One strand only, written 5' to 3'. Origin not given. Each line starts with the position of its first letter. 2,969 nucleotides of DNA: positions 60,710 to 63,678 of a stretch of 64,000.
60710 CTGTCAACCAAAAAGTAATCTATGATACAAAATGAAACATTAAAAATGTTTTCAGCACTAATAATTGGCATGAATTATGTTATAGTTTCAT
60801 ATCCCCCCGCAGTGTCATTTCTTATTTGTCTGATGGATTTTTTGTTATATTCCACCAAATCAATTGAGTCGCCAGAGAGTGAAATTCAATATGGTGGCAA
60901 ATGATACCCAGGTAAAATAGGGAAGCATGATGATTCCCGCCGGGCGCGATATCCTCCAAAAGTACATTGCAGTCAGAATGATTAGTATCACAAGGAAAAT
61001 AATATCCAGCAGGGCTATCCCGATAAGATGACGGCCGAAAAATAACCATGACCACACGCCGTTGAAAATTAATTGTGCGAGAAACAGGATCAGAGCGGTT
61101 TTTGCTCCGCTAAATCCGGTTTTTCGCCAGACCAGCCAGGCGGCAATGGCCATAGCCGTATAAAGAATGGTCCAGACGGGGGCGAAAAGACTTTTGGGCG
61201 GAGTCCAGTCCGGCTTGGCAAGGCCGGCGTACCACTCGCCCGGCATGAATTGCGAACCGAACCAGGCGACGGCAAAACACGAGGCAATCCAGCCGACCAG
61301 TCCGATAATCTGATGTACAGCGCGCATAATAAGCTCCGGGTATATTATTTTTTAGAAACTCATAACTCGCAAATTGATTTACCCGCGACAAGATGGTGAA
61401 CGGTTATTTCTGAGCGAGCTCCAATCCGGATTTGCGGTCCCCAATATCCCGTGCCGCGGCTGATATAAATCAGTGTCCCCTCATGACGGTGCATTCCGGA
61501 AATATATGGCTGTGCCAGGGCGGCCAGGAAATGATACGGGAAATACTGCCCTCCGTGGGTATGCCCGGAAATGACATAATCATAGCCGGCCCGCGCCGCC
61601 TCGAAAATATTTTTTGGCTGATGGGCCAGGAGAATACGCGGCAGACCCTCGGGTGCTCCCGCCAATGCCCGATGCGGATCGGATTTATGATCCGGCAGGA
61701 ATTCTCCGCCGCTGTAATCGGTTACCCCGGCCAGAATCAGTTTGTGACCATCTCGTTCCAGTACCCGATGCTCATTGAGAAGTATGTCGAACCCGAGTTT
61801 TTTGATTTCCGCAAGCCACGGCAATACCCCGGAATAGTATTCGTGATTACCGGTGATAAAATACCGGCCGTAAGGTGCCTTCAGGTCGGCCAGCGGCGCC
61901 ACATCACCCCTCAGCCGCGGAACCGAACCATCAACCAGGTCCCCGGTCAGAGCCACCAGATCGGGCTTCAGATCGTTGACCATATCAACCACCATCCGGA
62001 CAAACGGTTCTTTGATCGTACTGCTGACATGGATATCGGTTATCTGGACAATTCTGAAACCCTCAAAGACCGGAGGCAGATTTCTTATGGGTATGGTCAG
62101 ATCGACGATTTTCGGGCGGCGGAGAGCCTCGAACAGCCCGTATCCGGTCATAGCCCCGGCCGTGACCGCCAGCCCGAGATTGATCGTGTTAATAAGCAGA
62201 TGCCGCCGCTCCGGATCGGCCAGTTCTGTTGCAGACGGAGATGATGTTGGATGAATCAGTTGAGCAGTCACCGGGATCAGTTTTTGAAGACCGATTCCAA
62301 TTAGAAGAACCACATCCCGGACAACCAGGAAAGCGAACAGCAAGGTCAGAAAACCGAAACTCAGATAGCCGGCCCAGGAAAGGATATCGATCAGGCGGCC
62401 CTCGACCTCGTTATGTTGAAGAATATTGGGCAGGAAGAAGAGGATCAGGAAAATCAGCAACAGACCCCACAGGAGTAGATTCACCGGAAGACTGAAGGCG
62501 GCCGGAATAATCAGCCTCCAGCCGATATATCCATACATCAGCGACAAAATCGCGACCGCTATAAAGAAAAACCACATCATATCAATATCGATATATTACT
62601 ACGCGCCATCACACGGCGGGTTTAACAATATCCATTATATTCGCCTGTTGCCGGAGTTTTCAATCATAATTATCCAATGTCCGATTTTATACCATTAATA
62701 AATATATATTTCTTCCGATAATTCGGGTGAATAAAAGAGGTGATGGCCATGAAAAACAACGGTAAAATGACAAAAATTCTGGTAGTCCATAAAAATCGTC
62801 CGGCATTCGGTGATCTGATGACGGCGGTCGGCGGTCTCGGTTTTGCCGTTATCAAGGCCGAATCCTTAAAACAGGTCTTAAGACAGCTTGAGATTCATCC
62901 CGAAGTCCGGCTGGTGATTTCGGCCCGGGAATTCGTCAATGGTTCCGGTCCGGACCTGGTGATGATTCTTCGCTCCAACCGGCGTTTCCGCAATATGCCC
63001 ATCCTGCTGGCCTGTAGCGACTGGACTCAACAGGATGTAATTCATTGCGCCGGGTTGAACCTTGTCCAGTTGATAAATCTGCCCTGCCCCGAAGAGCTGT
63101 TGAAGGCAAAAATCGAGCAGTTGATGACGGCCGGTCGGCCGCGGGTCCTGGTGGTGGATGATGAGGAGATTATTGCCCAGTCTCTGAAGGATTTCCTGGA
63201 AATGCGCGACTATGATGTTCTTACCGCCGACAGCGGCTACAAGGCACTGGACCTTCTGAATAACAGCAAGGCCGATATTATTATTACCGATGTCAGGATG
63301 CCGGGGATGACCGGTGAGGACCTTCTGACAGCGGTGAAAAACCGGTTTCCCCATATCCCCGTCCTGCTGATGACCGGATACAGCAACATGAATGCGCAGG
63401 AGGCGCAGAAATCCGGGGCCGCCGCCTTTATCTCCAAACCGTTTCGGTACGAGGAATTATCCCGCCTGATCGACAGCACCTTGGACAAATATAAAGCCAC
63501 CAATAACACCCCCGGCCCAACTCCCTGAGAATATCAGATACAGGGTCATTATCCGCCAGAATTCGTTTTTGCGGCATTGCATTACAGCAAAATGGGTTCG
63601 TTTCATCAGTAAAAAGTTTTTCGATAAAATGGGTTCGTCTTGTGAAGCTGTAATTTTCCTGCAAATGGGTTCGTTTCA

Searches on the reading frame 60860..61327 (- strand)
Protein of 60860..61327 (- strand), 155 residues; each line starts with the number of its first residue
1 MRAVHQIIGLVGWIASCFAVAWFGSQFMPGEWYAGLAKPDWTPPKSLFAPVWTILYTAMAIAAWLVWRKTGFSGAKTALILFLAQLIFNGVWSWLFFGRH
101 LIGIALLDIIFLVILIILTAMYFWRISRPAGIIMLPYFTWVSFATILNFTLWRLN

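Call 48: search_protein_families(library=pfam, proteins=[window:60860-61327:-], max_evalue=0.00001)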
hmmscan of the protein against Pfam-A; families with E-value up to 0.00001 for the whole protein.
window:60860-61327:- (155 aa): 1 family
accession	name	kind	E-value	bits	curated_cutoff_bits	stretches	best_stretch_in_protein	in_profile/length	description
PF03073.20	TspO_MBR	-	5.3e-45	153.2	24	1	14-153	2-145/145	TspO/MBR family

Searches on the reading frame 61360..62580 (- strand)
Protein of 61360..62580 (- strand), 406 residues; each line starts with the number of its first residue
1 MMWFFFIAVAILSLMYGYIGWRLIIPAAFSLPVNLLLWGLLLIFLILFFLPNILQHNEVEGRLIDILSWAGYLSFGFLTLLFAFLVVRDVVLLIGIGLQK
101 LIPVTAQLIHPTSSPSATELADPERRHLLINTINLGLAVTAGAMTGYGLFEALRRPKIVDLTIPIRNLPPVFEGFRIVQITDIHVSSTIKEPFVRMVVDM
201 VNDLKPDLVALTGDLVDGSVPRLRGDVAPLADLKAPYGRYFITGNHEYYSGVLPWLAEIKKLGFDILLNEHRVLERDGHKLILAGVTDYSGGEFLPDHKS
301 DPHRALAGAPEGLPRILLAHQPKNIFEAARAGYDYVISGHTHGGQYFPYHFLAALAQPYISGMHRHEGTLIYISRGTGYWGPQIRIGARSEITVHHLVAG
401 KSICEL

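Call 48: search_protein_families(library=pfam, proteins=[window:61360-62580:-], max_evalue=0.00001)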
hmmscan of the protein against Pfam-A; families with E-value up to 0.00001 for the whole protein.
window:61360-62580:- (406 aa): 1 family
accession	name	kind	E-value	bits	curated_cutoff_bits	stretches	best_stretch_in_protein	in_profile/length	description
PF00149.33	Metallophos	-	8.6e-15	56.1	21.5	1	175-343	1-190/191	Calcineurin-like phosphoesterase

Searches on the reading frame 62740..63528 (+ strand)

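Call 48: search_protein_families(library=pfam, proteins=[window:62740-63528:+], max_evalue=0.00001)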
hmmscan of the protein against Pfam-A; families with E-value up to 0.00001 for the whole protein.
window:62740-63528:+ (262 aa): 2 families
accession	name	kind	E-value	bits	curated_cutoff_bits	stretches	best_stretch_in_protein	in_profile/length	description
PF00072.30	Response_reg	-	5.9e-33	113.8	30.2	1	136-244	1-110/111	Response regulator receiver domain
PF06490.17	FleQ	-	3.1e-06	27.9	22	0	135-244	1-103/108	Flagellar regulatory protein FleQ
